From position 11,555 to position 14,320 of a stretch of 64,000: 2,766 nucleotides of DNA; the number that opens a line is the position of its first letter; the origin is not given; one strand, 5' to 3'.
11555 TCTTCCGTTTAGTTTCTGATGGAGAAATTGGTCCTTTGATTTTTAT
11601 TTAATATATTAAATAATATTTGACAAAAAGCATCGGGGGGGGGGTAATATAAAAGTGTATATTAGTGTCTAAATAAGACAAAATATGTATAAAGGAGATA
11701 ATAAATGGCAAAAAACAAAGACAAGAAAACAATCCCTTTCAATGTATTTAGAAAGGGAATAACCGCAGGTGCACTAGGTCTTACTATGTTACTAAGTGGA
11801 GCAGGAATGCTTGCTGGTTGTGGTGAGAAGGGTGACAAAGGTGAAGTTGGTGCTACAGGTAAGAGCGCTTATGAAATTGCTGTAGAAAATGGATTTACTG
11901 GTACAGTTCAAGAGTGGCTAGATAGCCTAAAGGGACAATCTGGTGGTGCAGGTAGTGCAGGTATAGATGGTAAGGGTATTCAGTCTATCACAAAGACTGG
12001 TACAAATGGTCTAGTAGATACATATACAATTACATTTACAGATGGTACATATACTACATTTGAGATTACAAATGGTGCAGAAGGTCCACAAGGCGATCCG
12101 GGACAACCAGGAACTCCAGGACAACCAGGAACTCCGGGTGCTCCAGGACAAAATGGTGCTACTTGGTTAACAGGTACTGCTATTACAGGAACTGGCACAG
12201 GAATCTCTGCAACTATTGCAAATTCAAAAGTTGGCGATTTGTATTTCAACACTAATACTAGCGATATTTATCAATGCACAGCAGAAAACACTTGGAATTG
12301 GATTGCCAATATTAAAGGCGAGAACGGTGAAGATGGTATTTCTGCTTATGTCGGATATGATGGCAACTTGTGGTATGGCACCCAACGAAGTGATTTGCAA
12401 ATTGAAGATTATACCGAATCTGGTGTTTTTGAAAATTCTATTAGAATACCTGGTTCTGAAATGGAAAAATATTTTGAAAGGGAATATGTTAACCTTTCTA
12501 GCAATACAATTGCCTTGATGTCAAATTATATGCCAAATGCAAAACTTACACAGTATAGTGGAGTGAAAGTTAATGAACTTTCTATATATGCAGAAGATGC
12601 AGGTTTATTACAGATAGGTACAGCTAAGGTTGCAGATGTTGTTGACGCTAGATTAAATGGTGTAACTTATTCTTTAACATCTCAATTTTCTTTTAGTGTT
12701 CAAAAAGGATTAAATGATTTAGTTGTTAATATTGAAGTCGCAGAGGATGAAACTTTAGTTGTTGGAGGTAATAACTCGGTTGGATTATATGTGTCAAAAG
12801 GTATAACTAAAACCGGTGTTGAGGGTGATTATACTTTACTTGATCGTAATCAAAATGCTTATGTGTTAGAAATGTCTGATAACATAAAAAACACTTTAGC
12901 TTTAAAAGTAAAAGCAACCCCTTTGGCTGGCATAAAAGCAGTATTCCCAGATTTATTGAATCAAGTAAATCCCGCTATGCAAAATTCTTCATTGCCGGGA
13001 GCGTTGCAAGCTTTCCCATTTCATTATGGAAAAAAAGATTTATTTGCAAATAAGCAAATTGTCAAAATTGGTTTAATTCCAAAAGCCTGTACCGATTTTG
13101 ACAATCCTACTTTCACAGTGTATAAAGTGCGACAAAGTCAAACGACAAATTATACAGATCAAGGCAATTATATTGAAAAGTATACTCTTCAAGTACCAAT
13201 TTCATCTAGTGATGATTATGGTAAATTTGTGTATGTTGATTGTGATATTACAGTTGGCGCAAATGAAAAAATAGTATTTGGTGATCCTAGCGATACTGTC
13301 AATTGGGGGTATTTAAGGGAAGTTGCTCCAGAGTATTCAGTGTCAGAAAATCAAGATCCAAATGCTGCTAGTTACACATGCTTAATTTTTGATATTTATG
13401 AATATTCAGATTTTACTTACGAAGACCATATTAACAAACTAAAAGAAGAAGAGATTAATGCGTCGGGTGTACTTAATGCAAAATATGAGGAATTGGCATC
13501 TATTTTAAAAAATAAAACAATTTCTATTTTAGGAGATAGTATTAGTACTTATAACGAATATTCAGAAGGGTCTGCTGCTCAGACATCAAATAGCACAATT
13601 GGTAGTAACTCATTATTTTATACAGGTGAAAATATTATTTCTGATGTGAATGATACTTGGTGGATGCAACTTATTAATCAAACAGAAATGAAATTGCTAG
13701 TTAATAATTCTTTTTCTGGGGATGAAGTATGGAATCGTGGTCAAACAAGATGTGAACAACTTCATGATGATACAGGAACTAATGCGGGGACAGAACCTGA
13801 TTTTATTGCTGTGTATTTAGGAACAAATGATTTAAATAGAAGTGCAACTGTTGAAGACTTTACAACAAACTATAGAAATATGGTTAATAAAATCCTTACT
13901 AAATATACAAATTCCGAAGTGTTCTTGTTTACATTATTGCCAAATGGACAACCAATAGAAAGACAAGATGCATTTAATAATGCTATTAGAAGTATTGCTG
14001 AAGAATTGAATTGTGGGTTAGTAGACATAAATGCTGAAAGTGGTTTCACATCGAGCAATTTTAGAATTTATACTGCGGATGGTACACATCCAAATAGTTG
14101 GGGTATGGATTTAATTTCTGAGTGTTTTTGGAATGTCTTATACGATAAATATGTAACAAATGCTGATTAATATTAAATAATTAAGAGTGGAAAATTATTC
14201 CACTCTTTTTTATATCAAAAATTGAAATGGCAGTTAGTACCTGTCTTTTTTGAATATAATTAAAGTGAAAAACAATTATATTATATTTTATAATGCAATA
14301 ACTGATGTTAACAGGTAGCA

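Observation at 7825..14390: Candidate phase-variable surface-enzyme locus inserted after ftsW/spoVE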

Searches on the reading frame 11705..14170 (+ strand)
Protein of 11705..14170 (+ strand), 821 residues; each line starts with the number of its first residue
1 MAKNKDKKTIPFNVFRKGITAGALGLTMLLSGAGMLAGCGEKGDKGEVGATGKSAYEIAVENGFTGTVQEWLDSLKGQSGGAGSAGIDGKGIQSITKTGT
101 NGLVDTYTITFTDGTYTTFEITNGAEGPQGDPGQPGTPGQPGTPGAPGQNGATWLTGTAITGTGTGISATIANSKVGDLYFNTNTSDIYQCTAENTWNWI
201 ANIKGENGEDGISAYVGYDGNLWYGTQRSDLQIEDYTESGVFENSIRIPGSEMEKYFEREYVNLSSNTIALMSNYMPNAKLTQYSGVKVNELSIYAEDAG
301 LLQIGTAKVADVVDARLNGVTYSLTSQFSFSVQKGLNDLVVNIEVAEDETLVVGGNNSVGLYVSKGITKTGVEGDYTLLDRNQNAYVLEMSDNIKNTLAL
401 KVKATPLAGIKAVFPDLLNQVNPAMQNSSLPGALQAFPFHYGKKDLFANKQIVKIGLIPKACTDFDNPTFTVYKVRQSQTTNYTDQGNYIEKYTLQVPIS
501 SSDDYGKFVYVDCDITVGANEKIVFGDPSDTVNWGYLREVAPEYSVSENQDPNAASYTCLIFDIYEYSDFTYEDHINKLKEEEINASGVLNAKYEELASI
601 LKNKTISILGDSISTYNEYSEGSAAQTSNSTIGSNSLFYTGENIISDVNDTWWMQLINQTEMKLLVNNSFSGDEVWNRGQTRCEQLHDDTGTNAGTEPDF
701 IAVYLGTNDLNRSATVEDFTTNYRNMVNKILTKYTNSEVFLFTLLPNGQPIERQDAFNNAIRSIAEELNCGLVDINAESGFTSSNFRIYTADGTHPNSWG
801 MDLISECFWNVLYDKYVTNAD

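Call 6: search_protein_families(library=pfam, proteins=[window:11705-14167:+], max_evalue=0.01)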
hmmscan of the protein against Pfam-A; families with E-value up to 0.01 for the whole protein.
window:11705-14167:+ (821 aa): 4 families
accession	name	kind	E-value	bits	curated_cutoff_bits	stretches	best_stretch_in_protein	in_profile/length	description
PF13472.12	Lipase_GDSL_2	-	2.8e-16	61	32.9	1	650-802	20-177/178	GDSL-like Lipase/Acylhydrolase family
PF16255.11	Lipase_GDSL_lke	-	4.6e-09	36.3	29.2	1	604-730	1-123/203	GDSL-like Lipase/Acylhydrolase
PF00657.28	Lipase_GDSL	-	1e-08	36.1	23.6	1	609-807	4-207/208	GDSL-like Lipase/Acylhydrolase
PF01391.23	Collagen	-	2.7e-05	24.3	27.2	1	124-151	25-52/60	Collagen triple helix repeat (20 copies)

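Call 9: find_encoding_contigs(protein=window:11705-14170:+, flank=10000, max_places=10)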
Protein window:11705-14170:+ (821 aa): 14 contigs read that carry it; 3 places shown.
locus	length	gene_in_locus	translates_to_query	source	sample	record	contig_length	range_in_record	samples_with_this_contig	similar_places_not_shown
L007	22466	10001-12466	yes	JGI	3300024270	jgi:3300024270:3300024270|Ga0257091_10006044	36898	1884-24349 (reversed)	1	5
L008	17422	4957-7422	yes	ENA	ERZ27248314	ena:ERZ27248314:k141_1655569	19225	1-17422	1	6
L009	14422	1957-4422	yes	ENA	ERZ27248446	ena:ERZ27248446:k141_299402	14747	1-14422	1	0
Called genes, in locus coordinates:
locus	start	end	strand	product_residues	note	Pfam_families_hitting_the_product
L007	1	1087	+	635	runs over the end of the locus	PF03717:PBP_dimer, PF00905:Transpeptidase, PF03793:PASTA (faint)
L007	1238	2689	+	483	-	PF01225:Mur_ligase (weak), PF08245:Mur_ligase_M, PF02875:Mur_ligase_C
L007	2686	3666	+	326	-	PF10555:MraY_sig1 (faint), PF00953:Glycos_transf_4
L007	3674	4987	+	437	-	PF21799:MurD-like_N (weak), PF08245:Mur_ligase_M, PF02875:Mur_ligase_C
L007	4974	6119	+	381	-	PF01098:FTSW_RODA_SPOVE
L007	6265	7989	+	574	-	PF03009:GDPD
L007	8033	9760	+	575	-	PF03009:GDPD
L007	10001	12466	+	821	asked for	-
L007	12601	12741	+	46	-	PF01098:FTSW_RODA_SPOVE (weak)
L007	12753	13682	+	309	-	-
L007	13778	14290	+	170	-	-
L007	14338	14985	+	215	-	-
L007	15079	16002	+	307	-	-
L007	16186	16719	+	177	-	-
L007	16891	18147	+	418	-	PF00275:EPSP_synthase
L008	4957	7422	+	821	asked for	-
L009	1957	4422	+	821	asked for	-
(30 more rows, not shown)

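Call 21: search_protein_families(library=phrogs, proteins=[window:11705-14167:+], max_evalue=0.01)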
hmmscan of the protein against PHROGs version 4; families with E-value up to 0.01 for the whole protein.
window:11705-14167:+ (821 aa): 16 families
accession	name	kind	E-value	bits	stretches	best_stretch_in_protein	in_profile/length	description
phrog_25979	-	unknown function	2e-15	57.5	1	32-153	160-274/521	-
phrog_19976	-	tail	4.2e-13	50.3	1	40-101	97-162/256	tail assembly protein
phrog_14726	-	tail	4.8e-13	49.7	1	48-148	120-216/537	tail fiber protein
phrog_14029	-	unknown function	1.9e-10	40.2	1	48-189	87-219/1115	-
phrog_6102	-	moron, auxiliary metabolic gene and host takeover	3.2e-10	40.3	1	603-812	30-225/442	lipase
phrog_22483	-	unknown function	1.5e-09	38.4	1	42-83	25-66/306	-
phrog_13286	-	tail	3.3e-08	33.3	1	41-120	59-136/662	tail protein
phrog_15433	-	tail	5.7e-08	32.7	1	50-79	49-78/798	tail sheath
phrog_15437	-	tail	1.7e-06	28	1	37-103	277-344/656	tail fiber protein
phrog_15881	-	tail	1.8e-06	28.1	1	694-816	420-553/554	tail protein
phrog_14008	-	unknown function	2.5e-06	28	1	578-805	36-226/234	-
phrog_3904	-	tail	1e-05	25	1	98-211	832-941/1086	tail fiber protein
phrog_35690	-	unknown function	1.5e-05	25.9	1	48-78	120-150/156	-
phrog_32779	-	unknown function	0.00057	19.6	1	39-220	284-450/555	-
phrog_16032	-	unknown function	0.0043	17.5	1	40-161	134-264/331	-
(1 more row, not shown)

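Call 30: find_homologous_proteins(query=window:11705-14167:+, max_evalue=0.00001)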
Query window:11705-14167:+ (821 aa): 514 proteins with E <= 0.00001 among 8000 candidates; the best 120 are listed.
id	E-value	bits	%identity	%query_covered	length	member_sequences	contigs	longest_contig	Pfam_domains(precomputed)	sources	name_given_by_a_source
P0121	1.2e-173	597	43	85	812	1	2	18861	PF13472.13,PF00657.29,PF16255.12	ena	-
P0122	3.5e-167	576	41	100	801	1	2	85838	PF13472.13,PF00657.29,PF16255.12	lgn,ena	-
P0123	9.2e-162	558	39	97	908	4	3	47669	PF01391.24,PF13472.13,PF16255.12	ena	-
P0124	7.2e-159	548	39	97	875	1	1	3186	PF01391.24,PF13472.13,PF00657.29,PF16255.12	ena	-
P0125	1.3e-156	541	34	95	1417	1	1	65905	PF01391.24,PF13472.13,PF16255.12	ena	-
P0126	7.7e-141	489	36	97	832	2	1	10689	PF01391.24,PF13472.13,PF00657.29,PF16255.12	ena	-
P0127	4.3e-140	486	39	84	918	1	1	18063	PF13472.13,PF16255.12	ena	-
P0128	2.8e-138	480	38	97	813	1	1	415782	PF01391.24,PF13472.13,PF00657.29,PF16255.12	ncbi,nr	ncbi:MAG: GDSL-type esterase/lipase family protein [Eubacteriales bacterium]|nr:GDSL-type esterase/l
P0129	4.0e-134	467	38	97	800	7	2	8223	PF13472.13,PF00657.29,PF16255.12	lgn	-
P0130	8.5e-134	466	38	94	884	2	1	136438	PF13472.13,PF16255.12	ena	-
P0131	2.6e-133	464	37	97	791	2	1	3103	PF13472.13,PF00657.29,PF16255.12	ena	-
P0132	4.5e-132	460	36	98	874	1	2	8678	PF13472.13,PF00657.29,PF16255.12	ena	-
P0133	3.1e-131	457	37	100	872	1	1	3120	PF01391.24,PF13472.13,PF00657.29,PF16255.12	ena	-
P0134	3.1e-130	454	39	84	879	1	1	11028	PF13472.13,PF00657.29,PF16255.12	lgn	-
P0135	9.2e-130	452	39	85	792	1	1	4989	PF01391.24,PF13472.13,PF00657.29,PF16255.12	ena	-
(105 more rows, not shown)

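Call 31: find_encoding_contigs(protein=P0122, flank=6000, max_places=3)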
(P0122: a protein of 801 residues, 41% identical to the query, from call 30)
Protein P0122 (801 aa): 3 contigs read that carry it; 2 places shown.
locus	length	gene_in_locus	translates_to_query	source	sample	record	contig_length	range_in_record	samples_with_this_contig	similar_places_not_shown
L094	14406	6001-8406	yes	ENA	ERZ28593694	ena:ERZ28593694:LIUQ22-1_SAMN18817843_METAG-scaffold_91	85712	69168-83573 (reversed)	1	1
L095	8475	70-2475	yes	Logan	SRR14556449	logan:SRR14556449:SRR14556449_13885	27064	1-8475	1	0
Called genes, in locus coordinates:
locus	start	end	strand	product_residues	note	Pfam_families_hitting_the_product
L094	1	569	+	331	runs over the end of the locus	PF10298:WhiA_N, PF14527:LAGLIDADG_WhiA, PF02650:HTH_WhiA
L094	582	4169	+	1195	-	PF02811:PHP, PF07733:DNA_pol3_alpha, PF17657:DNA_pol3_finger, PF14579:HHH_6, PF01336:tRNA_anti-codon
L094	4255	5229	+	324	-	PF00365:PFK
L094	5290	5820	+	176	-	-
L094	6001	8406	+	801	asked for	PF00657:Lipase_GDSL, PF13472:Lipase_GDSL_2, PF16255:Lipase_GDSL_lke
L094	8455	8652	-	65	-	-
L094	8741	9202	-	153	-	PF00583:Acetyltransf_1, PF13508:Acetyltransf_7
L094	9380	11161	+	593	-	PF08439:Peptidase_M3_N, PF01432:Peptidase_M3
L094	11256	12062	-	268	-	PF23750:RsgI_M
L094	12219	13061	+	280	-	PF00763:THF_DHG_CYH, PF02882:THF_DHG_CYH_C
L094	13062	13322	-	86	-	-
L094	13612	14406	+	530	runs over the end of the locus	PF02397:Bac_transf, PF00535:Glycos_transf_2, PF10111:Glyco_tranf_2_2 (faint)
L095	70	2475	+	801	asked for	PF00657:Lipase_GDSL, PF13472:Lipase_GDSL_2, PF16255:Lipase_GDSL_lke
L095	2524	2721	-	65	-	-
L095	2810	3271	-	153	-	PF00583:Acetyltransf_1, PF13508:Acetyltransf_7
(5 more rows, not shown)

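Call 32: find_encoding_contigs(protein=P0121, flank=6000, max_places=3)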
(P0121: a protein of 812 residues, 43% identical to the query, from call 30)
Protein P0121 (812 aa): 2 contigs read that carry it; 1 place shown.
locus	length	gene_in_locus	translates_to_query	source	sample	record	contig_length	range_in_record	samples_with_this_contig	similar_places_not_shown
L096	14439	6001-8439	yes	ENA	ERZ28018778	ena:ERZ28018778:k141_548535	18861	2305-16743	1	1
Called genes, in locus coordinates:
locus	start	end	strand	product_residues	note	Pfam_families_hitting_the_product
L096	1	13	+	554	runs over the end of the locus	PF07690:MFS_1, PF13347:MFS_2, PF07690:MFS_1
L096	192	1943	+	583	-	PF01336:tRNA_anti-codon, PF00152:tRNA-synt_2, PF02938:GAD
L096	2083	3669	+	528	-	PF00005:ABC_tran, PF13304:AAA_21 (faint), PF12848:ABC_tran_Xtn, PF00005:ABC_tran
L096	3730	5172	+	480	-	PF01406:tRNA-synt_1e, PF09334:tRNA-synt_1g (faint), PF00133:tRNA-synt_1, PF09190:DALR_2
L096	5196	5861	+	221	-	PF18306:LDcluster4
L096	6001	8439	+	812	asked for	PF00657:Lipase_GDSL, PF13472:Lipase_GDSL_2, PF16255:Lipase_GDSL_lke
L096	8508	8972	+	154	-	-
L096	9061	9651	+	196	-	PF01551:Peptidase_M23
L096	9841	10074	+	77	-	PF00550:PP-binding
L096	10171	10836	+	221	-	-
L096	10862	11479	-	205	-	PF01741:MscL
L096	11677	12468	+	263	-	PF00106:adh_short, PF23441:SDR (faint), PF13561:adh_short_C2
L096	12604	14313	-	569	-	PF02878:PGM_PMM_I, PF02879:PGM_PMM_II, PF02880:PGM_PMM_III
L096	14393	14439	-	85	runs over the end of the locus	PF12116:SpoIIID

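Call 76: predict_structure(alignment_id=A3)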
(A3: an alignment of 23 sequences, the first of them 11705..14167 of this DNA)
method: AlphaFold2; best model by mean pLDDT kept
length: 821 residues; sequences in the alignment: 23
mean_pLDDT: 70.0   pTM: 0.44
mean pLDDT of the five models: 70.0, 68.5, 67.5, 67.2, 66.2
residues with pLDDT >= 90: 123; 70-90: 368; 50-70: 163; < 50: 167
segments of 3 or more residues with pLDDT < 50: 1-53, 79-88, 124-150, 205-223, 227-237, 248-257, 366-374, 383-394, 621-630, 635-637
pLDDT, mean of each block of 10 residues (from residue 1): 27 25 26 24 26 51 63 60 40 71 67 70 42 31 37 79 86 84 84 88 54 43 48 46 58 48 80 78 88 84 90 73 85 83 87 86 54 51 45 55 76 72 71 76 83 92 91 90 85 93 85 91 91 78 67 60 82 78 71 84 87 64 43 52 66 88 79 63 73 77 79 79 90 93 83 87 96 88 73 74 90 88 45
secondary structure, 60 per line:
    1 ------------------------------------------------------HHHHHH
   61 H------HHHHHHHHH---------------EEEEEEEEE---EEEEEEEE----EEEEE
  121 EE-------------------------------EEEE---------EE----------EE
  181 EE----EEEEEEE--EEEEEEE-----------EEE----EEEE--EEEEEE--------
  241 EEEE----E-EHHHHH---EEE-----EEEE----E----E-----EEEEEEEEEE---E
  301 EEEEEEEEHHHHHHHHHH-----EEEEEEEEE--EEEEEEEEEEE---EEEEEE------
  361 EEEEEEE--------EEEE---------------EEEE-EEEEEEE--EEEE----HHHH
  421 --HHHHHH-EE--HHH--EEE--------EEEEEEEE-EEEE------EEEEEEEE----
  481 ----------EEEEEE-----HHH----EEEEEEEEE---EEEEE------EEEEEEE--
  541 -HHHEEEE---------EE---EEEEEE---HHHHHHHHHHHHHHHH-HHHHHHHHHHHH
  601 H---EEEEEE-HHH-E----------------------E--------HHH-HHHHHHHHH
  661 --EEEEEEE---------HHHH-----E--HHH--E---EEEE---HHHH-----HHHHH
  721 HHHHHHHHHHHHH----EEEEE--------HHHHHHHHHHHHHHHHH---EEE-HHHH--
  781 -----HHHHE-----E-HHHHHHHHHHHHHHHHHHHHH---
elements in order (helices of 4 or more, strands of 3 or more residues): H55-61 H68-76 E92-100 E104-111 E116-122 E154-157 E179-182 E187-193 E196-202 E214-216 E221-224 E227-232 E241-244 H252-256 E260-262 E268-271 E287-296 E300-308 H309-318 E324-332 E335-345 E349-354 E361-367 E376-379 E395-398 E400-406 E409-412 H417-420 H423-428 E439-441 E450-457 E459-462 E469-476 E491-496 E509-517 E521-525 E532-538 E545-548 E563-568 H572-587 H589-601 E605-610 H652-660 E663-669 H679-682 E700-703 H707-710 H716-733 E738-742 H751-767 E771-773 H775-778 H786-789 H798-818

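Call 79: fold_search(model_id=the predicted structure, library=pdb)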
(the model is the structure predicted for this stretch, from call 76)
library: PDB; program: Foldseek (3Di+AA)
matches with E <= 10: 1288; with E <= 0.001: 111
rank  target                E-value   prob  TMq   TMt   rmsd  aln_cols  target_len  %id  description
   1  4xvh                  1.3e-09  1.00  0.19  0.43  18.3       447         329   13  Crystal structure of a Corynascus thermopiles (Myceliophthora fergusii) carbohydrate esterase family 2 (CE2) enzyme plus (released 2015-02-11)
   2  2wao_A                4.2e-09  1.00  0.19  0.44  17.3       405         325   12  Structure of a family two carbohydrate esterase from Clostridium thermocellum in complex with cellohexaose (released 2009-10-06)
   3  7tog                  4.4e-09  1.00  0.17  0.35  17.6       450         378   12  Crystal structure of carbohydrate esterase PbeAcXE, apoenzyme (released 2022-04-13)
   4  4nrd_A                4.7e-09  1.00  0.19  0.71   5.3       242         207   24  Crystal structure of a putative GDSL-like lipase (BACOVA_04955) from Bacteroides ovatus ATCC 8483 at 2.10 A resolution (released 2013-12-25)
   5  4nrd_B                5.8e-09  1.00  0.18  0.67   5.6       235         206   25  Crystal structure of a putative GDSL-like lipase (BACOVA_04955) from Bacteroides ovatus ATCC 8483 at 2.10 A resolution (released 2013-12-25)
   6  7toh_A                1.4e-08  1.00  0.17  0.34  17.8       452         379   12  Crystal structure of carbohydrate esterase PbeAcXE, in complex with MeGlcpA-Xylp (released 2022-04-13)
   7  4q9a_A                1.5e-08  1.00  0.20  0.68   4.6       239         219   19  Crystal structure of a putative GDSL-like lipase (PARMER_00689) from Parabacteroides merdae ATCC 43184 at 2.86 A resol (released 2014-06-25)
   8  2waa                  1.9e-08  1.00  0.19  0.43  17.6       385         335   10  Structure of a family two carbohydrate esterase from Cellvibrio japonicus (released 2009-03-24)
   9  4q9a_B                2.1e-08  1.00  0.20  0.65   4.9       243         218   19  Crystal structure of a putative GDSL-like lipase (PARMER_00689) from Parabacteroides merdae ATCC 43184 at 2.86 A resol (released 2014-06-25)
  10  3u37_H                2.4e-08  1.00  0.17  0.34  18.2       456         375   10  An Acetyl Xylan Esterase (Est2A) from the Rumen Bacterium Butyrivibrio proteoclasticus. (released 2013-02-13)
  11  4m8k_A                3.7e-08  1.00  0.17  0.62   6.2       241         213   24  Crystal structure of a putative GDSL-like lipase (BACUNI_00748) from Bacteroides uniformis ATCC 8492 at 1.90 A resolut (released 2013-08-28)
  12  8gld_A                4.3e-08  1.00  0.16  0.33  17.3       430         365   12  Crystal structure of the peptidoglycan O-acetylesterase Ape1 (amino acids 22-392) from Campylobacter jejuni (released 2024-03-27)
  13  8gkd_A                4.6e-08  1.00  0.15  0.33  17.3       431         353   12  Crystal structure of the peptidoglycan O-acetylesterase Ape1 (amino acids 41-392) from Campylobacter jejuni (released 2024-03-20)
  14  4dev_D                8.4e-08  1.00  0.17  0.34  18.2       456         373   10  An Acetyl Xylan Esterase (Est2A) from the Rumen Bacterium Butyrivibrio proteoclasticus. (released 2013-02-13)
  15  7bxd                  9.3e-08  1.00  0.19  0.64   5.3       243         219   16  Crystal structure of Ca_00815 (released 2021-04-21)
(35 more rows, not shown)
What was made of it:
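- Closest known: CE2 carbohydrate esterases and Campylobacter jejuni peptidoglycan O-acetylesterase Ape1. Same: Beta-sandwich followed by an SGNH domain; best structural matches to protein 3 (E 1e-9 to 4e-8; call 79).
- SGNH part closest to CE2 esterases and the peptidoglycan O-acetylesterase Ape1 (call 79). CE2-type esterases act on plant glycans (call 79).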
